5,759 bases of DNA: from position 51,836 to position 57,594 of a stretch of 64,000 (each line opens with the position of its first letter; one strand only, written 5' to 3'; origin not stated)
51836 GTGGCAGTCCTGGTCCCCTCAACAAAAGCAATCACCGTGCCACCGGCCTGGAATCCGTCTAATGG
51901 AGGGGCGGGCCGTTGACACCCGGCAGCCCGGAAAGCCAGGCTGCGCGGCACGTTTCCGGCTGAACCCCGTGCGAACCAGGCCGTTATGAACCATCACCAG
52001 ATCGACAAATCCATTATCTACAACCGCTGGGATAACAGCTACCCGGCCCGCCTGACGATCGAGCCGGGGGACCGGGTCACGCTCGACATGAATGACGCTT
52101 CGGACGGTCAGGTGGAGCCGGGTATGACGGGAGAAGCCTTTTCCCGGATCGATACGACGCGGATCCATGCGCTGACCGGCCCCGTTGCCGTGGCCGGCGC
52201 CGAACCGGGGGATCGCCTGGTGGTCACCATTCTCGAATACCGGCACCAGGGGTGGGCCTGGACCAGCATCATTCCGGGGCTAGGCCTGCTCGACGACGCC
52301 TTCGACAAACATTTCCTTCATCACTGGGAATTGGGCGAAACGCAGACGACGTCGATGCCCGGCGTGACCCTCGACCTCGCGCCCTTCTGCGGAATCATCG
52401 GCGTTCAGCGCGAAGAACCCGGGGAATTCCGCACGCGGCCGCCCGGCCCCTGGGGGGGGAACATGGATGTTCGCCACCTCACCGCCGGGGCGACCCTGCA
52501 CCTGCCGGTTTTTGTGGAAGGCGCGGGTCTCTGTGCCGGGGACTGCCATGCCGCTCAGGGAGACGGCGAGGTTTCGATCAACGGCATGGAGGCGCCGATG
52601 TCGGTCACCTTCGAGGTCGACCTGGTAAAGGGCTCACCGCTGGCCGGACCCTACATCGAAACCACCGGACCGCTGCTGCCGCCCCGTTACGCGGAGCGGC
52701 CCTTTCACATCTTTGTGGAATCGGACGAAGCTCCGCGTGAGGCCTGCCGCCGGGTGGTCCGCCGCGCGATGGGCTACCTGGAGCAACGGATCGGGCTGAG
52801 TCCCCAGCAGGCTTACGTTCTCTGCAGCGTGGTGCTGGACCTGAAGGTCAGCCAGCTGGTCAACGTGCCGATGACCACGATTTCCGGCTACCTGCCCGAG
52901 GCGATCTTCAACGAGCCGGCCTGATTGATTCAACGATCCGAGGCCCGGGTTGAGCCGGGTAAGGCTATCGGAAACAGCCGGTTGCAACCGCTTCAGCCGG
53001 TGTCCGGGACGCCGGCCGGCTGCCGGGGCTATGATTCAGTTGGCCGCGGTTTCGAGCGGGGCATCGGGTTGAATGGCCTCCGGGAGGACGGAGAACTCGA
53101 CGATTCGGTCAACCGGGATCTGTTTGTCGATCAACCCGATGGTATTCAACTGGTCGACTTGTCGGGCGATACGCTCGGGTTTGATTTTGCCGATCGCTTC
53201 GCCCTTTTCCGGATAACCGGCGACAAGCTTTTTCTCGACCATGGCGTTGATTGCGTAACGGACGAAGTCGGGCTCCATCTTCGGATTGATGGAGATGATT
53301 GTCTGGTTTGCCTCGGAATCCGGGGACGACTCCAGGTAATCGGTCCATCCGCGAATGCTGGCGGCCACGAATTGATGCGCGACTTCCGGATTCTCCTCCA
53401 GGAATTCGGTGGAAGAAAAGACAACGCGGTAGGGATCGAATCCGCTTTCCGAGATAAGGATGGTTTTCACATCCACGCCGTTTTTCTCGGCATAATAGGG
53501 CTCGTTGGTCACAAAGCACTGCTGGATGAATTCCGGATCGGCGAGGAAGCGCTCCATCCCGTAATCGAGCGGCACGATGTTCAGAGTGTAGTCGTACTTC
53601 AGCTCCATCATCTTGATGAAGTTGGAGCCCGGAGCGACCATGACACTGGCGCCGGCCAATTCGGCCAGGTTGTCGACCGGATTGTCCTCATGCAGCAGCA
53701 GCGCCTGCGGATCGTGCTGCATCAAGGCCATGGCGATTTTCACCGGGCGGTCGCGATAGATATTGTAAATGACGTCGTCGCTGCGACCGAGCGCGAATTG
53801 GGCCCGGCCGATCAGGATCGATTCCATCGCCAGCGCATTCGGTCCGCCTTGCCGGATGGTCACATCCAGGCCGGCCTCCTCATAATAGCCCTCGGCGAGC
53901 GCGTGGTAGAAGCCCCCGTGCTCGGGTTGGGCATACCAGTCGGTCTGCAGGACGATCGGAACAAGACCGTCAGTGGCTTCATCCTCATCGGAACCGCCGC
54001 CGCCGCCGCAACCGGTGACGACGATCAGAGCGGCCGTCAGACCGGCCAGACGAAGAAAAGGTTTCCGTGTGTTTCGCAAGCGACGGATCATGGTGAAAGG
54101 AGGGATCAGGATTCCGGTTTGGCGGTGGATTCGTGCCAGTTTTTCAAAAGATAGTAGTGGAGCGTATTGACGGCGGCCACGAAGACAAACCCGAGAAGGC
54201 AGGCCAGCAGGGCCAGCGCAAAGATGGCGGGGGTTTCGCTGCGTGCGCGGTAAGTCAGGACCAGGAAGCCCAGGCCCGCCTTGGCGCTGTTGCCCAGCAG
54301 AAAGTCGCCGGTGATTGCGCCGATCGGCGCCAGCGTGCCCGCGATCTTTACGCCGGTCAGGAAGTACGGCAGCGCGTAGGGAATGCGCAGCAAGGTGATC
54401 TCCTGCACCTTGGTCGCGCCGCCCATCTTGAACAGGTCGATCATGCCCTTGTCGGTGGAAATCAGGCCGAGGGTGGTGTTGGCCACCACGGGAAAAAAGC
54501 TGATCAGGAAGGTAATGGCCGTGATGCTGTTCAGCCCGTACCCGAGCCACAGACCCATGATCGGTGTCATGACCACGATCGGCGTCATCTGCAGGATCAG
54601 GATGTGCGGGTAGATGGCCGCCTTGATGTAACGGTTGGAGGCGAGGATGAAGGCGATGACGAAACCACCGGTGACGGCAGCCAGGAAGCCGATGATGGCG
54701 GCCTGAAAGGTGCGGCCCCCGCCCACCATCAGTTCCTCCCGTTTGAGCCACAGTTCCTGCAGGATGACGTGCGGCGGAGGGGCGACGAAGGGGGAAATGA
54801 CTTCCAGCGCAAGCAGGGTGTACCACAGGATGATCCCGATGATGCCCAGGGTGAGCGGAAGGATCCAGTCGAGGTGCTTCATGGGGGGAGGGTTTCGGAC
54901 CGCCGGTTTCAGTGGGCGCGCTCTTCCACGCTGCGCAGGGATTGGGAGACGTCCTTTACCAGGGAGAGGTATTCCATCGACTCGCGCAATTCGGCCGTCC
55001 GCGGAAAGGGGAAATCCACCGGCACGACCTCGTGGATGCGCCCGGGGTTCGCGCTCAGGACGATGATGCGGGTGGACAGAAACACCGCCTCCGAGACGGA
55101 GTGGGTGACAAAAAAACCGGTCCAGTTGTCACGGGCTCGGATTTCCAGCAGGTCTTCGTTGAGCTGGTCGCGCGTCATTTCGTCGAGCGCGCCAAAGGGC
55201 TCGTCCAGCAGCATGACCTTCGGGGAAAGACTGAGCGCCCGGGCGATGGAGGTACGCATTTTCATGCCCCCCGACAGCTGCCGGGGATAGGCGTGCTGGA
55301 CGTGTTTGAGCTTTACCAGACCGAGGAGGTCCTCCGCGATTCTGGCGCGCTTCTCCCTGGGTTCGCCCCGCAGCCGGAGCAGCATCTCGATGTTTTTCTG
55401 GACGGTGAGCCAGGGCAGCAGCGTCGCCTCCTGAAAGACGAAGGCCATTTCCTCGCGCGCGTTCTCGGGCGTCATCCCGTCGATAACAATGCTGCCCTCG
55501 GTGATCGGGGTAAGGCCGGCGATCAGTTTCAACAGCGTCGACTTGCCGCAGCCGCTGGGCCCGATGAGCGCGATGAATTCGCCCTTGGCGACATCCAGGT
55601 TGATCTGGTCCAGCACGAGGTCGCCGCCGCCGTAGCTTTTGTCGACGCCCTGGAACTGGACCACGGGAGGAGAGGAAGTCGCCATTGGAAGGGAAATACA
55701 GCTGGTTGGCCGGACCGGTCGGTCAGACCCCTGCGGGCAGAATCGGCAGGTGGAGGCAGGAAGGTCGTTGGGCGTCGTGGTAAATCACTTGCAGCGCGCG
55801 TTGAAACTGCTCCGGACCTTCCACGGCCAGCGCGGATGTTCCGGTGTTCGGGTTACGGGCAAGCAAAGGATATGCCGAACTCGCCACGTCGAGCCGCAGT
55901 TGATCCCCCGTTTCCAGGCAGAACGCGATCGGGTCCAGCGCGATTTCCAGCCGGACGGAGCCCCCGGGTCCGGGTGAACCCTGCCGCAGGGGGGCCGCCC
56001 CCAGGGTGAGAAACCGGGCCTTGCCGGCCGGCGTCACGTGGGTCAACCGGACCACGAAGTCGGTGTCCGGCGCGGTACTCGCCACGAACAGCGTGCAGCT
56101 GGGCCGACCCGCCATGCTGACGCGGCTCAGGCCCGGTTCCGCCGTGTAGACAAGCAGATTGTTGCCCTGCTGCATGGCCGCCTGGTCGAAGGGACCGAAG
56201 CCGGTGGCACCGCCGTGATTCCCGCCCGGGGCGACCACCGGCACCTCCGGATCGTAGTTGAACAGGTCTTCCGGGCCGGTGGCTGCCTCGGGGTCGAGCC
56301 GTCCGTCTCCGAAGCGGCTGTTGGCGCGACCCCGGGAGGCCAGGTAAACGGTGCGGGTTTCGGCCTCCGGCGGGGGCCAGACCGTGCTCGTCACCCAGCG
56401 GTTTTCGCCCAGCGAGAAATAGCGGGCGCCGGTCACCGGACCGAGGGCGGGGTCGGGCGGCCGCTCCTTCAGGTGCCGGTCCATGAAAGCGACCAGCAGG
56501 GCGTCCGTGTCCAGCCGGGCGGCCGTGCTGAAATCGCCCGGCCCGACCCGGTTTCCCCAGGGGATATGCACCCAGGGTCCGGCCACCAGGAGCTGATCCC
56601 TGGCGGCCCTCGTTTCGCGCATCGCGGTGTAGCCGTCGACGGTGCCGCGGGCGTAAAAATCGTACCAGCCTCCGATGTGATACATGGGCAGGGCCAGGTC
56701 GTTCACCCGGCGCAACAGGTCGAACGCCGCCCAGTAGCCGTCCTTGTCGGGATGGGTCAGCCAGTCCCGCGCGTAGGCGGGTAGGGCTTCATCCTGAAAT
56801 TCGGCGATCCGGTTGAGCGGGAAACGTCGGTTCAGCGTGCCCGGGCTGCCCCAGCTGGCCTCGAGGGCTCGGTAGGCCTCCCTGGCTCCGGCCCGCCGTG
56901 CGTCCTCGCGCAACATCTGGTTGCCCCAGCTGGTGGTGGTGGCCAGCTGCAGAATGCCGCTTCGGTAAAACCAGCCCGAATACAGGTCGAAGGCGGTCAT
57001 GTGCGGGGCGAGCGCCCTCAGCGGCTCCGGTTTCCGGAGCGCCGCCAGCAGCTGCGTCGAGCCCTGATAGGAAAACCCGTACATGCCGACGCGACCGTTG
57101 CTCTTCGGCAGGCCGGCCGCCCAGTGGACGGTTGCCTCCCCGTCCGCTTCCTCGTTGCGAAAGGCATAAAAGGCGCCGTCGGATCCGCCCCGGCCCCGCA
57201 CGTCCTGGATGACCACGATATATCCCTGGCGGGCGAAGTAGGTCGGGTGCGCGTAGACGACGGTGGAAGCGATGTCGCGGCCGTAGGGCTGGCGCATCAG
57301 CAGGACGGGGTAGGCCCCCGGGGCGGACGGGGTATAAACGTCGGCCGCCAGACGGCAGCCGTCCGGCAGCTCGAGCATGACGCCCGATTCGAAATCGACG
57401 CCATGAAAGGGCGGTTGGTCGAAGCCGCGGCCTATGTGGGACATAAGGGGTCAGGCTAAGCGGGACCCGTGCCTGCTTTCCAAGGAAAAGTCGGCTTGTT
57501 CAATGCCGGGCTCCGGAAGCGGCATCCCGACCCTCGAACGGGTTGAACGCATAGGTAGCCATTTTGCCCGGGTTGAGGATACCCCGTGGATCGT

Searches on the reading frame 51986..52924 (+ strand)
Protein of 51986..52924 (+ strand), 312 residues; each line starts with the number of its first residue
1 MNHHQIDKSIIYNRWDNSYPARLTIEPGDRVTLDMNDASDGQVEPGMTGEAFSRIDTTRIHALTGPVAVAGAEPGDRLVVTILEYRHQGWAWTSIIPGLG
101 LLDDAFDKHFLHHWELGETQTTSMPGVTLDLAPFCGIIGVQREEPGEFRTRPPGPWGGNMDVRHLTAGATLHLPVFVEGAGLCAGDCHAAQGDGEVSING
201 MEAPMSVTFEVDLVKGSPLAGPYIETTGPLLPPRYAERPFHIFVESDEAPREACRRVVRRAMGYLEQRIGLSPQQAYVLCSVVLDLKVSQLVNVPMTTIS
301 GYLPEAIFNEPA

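Call 51: search_protein_families(library=pfam, proteins=[window:51986-52924:+], max_evalue=0.00001)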
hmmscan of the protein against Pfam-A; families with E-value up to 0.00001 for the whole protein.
window:51986-52924:+ (312 aa): 1 family
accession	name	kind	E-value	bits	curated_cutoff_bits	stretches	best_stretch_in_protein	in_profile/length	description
PF03069.20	FmdA_AmdA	-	3.6e-56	191.1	27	2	148-309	201-372/373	Acetamidase/Formamidase family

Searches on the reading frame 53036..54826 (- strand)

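Call 51: search_protein_families(library=pfam, proteins=[window:53036-54826:-], max_evalue=0.00001)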
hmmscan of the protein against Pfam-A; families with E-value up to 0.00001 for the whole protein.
window:53036-54826:- (596 aa): 1 family
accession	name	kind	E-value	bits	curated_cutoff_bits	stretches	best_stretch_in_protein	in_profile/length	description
PF09084.16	NMT1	-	3.8e-26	92.8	20.5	1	300-499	1-211/216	NMT1/THI5 like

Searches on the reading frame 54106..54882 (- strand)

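Call 51: search_protein_families(library=pfam, proteins=[window:54106-54882:-], max_evalue=0.00001)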
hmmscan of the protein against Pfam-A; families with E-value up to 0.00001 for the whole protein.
window:54106-54882:- (258 aa): 1 family
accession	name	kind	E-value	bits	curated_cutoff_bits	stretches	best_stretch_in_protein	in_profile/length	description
PF00528.27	BPD_transp_1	-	5.1e-19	69.2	26.4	1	73-245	1-178/184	Binding-protein-dependent transport system inner membrane component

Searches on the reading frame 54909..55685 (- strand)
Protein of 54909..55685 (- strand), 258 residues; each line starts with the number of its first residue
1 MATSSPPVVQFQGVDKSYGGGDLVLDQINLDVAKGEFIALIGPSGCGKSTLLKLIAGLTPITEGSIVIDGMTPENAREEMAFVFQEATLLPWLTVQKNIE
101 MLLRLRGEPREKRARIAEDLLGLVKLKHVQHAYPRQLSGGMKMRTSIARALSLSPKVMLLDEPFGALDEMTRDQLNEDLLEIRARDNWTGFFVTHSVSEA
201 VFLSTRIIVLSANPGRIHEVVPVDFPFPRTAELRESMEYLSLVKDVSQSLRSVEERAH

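Call 51: search_protein_families(library=pfam, proteins=[window:54909-55685:-], max_evalue=0.00001)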
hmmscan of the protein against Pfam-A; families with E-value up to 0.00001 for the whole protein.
window:54909-55685:- (258 aa): 1 family
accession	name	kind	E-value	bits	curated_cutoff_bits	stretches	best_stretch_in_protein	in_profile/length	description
PF00005.33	ABC_tran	-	3.3e-35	122.1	25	1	25-164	1-136/137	ABC transporter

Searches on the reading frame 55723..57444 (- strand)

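Call 51: search_protein_families(library=pfam, proteins=[window:55723-57444:-], max_evalue=0.00001)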
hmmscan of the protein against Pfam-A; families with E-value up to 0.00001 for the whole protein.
window:55723-57444:- (573 aa): 2 families
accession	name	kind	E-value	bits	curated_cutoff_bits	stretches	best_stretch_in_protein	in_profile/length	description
PF02129.25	Peptidase_S15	-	2.1e-64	218.2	23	1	28-294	1-261/262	X-Pro dipeptidyl-peptidase (S15 family)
PF08530.16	PepX_C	-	5.3e-27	95.6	22.5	1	341-564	10-216/217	X-Pro dipeptidyl-peptidase C-terminal non-catalytic domain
